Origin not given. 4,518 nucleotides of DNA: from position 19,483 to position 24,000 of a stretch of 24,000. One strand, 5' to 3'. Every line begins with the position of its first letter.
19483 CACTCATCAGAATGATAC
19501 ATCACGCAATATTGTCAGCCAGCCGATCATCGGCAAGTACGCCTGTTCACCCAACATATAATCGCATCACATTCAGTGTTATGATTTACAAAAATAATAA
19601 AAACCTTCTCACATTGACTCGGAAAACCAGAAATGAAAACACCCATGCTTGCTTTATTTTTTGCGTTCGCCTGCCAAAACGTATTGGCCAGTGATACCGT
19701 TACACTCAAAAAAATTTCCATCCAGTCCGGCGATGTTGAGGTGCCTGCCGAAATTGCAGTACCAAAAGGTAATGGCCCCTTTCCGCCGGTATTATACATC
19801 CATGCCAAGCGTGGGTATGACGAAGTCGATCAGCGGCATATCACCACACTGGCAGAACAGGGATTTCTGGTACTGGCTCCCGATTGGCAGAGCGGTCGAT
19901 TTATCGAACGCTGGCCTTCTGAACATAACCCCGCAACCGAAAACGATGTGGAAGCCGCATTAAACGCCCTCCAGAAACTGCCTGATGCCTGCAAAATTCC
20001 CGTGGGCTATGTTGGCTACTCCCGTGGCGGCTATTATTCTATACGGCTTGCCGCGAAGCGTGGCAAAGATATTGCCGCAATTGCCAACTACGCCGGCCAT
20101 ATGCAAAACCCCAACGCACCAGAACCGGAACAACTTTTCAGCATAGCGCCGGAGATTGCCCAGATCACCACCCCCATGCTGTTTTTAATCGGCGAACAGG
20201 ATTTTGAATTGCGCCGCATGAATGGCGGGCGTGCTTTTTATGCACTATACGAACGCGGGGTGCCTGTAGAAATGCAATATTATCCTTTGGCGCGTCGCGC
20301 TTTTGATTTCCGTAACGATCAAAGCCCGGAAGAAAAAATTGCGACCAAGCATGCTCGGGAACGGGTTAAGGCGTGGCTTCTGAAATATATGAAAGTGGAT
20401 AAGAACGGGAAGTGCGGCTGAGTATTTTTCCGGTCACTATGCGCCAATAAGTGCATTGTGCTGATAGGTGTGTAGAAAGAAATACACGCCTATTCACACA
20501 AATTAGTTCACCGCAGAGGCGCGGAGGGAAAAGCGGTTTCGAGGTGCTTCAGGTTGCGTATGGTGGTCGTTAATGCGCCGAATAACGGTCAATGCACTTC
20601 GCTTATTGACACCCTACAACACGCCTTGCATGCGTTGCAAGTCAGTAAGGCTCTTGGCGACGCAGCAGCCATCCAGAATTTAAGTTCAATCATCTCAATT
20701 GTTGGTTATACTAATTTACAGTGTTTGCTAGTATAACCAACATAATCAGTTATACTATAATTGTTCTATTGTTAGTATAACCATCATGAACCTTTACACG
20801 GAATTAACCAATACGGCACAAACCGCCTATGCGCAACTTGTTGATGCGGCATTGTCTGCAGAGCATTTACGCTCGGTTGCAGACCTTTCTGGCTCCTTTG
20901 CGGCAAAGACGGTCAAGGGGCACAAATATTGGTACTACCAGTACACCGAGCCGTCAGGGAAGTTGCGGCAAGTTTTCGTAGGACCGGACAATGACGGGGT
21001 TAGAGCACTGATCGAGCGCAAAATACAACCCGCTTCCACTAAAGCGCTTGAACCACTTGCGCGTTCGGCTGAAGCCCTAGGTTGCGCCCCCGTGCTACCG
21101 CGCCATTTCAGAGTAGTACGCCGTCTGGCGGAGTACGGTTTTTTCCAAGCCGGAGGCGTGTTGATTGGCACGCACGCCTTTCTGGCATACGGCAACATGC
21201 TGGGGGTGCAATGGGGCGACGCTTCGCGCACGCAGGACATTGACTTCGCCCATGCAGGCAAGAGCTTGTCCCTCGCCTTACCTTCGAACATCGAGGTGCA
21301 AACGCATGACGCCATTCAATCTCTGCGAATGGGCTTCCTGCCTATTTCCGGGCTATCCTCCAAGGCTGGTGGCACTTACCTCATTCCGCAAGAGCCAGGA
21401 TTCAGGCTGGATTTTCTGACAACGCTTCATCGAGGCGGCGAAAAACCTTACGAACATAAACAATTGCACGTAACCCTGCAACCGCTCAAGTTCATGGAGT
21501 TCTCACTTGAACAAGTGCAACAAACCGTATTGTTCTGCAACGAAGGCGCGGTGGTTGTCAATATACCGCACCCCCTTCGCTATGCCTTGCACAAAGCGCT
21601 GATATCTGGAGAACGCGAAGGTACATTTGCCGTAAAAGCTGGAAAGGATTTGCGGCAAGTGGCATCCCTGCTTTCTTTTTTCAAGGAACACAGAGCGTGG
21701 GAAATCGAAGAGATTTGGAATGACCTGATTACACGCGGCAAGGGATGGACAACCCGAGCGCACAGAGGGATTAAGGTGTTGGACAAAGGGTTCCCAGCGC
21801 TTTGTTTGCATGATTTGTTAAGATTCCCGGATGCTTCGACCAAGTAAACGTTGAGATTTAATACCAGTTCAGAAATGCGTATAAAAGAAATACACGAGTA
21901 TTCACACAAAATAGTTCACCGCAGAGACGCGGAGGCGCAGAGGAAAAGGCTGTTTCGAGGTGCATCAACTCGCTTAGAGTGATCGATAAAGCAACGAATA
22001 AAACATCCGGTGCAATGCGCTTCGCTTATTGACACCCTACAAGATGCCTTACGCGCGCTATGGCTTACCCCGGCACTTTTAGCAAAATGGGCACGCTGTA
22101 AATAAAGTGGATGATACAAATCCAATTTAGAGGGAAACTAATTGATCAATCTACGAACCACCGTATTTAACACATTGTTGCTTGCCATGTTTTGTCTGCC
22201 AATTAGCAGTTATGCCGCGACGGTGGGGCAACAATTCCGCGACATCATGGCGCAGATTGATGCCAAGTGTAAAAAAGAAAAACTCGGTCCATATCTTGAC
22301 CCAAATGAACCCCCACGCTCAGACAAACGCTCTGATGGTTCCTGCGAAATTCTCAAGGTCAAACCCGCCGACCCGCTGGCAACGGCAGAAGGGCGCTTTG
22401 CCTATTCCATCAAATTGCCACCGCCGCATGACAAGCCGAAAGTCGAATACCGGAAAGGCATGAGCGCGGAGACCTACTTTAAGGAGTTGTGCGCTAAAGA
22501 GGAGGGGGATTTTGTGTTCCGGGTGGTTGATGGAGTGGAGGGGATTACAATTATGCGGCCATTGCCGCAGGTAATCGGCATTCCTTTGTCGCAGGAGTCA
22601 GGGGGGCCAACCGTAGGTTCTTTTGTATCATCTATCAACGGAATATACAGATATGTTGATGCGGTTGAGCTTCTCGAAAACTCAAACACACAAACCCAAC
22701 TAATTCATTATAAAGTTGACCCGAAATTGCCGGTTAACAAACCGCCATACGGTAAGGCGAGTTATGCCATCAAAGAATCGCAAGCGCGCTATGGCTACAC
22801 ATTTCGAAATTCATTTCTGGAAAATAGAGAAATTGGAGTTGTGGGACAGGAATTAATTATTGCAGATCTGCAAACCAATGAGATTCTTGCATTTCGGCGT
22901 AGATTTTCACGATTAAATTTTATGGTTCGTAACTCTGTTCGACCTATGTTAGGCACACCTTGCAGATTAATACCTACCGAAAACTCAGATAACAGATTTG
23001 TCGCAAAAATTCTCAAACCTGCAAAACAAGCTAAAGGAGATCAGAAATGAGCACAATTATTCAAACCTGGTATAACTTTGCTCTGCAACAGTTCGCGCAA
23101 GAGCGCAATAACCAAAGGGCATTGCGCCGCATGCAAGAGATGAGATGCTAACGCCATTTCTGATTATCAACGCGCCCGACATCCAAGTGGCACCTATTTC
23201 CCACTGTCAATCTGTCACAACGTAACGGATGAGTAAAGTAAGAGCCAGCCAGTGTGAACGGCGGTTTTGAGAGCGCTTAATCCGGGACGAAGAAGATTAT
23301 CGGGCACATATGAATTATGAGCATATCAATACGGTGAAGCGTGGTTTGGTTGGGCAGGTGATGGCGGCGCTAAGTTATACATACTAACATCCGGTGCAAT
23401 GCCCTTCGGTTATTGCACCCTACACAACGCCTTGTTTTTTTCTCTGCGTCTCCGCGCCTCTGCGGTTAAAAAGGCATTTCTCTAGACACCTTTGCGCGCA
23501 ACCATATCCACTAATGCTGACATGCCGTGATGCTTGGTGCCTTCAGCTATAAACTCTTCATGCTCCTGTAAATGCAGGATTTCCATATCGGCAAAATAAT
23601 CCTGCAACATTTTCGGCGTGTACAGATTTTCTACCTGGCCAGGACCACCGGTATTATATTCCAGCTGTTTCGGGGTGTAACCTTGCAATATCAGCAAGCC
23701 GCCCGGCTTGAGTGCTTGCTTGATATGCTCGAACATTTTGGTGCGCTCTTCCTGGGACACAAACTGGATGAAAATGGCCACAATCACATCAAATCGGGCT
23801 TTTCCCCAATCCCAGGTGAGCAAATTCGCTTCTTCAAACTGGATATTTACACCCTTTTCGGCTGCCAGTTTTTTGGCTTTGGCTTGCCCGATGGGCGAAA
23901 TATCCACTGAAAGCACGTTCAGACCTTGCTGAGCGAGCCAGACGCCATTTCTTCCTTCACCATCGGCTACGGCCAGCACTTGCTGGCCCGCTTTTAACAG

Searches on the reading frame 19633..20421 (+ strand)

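Call 14: search_protein_families(library=pfam, proteins=[window:19633-20421:+], max_evalue=0.001)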
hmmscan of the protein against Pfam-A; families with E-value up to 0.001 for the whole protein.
window:19633-20421:+ (262 aa): 3 families
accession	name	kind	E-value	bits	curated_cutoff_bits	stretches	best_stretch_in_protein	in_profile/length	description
PF01738.24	DLH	-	6.1e-19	68.9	21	1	39-252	3-216/217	Dienelactone hydrolase family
PF00326.27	Peptidase_S9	-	1.6e-05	25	22.6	0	156-222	116-187/213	Prolyl oligopeptidase family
PF07224.18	Chlorophyllase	-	0.00033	20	26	1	31-143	19-137/301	Chlorophyllase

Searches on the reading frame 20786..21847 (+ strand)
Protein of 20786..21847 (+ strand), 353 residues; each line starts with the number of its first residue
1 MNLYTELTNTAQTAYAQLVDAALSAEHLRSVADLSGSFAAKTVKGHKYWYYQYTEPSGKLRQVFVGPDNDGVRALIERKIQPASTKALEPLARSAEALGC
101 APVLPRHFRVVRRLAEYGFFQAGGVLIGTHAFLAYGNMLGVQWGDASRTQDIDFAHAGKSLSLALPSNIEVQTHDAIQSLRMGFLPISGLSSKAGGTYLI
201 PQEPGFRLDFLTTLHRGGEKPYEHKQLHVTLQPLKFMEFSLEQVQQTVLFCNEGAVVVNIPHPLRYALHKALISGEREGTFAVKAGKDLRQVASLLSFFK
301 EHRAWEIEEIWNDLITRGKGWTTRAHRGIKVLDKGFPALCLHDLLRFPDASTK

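Call 14: search_protein_families(library=pfam, proteins=[window:20786-21847:+], max_evalue=0.001)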
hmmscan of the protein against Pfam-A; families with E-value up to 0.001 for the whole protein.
window:20786-21847:+ (353 aa): 1 family
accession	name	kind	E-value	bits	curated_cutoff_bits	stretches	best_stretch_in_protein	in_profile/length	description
PF12281.14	NTP_transf_8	-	4e-48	164.7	26.3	1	108-314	4-216/218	Nucleotidyltransferase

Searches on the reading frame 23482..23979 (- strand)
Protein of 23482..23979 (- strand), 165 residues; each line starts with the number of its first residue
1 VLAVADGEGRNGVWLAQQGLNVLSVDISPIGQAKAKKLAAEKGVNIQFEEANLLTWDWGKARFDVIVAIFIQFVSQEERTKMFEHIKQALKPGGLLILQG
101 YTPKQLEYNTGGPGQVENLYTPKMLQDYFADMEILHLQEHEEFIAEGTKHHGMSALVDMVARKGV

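Call 72: search_protein_families(library=pfam, proteins=[window:23482-23979:-], max_evalue=0.01)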
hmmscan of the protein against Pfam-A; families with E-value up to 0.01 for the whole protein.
window:23482-23979:- (165 aa): 11 families
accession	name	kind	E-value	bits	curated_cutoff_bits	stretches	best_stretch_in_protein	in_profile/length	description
PF13649.12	Methyltransf_25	-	1.7e-16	61.1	27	1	2-94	2-97/97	Methyltransferase domain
PF08241.18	Methyltransf_11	-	2.9e-12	47.5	21.2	1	4-98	3-95/95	Methyltransferase domain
PF13847.12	Methyltransf_31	-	5.1e-09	36.4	27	1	7-102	13-113/145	Methyltransferase domain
PF08242.18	Methyltransf_12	-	6.1e-09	36.9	30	1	7-96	6-98/98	Methyltransferase domain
PF13489.12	Methyltransf_23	-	1.3e-06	28.7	27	1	7-103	32-121/164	Methyltransferase domain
PF05724.17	TPMT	-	3e-05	24.2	26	1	7-157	47-209/218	Thiopurine S-methyltransferase (TPMT)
PF02353.26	CMAS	-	4.7e-05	23.3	27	1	14-106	79-172/273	Mycolic acid cyclopropane synthetase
PF01739.24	CheR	-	8.2e-05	22.6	27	1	40-98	114-173/195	CheR methyltransferase, SAM binding domain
PF20922.3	Anamorsin_N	-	8.4e-05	22.8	27.1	1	40-104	29-93/163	Anamorsin, N-terminal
PF03848.20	TehB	-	0.00014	21.7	20.4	1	4-139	37-170/193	Tellurite resistance protein TehB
PF00619.27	CARD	-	0.0076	16.7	23.9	0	118-164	14-60/85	Caspase recruitment domain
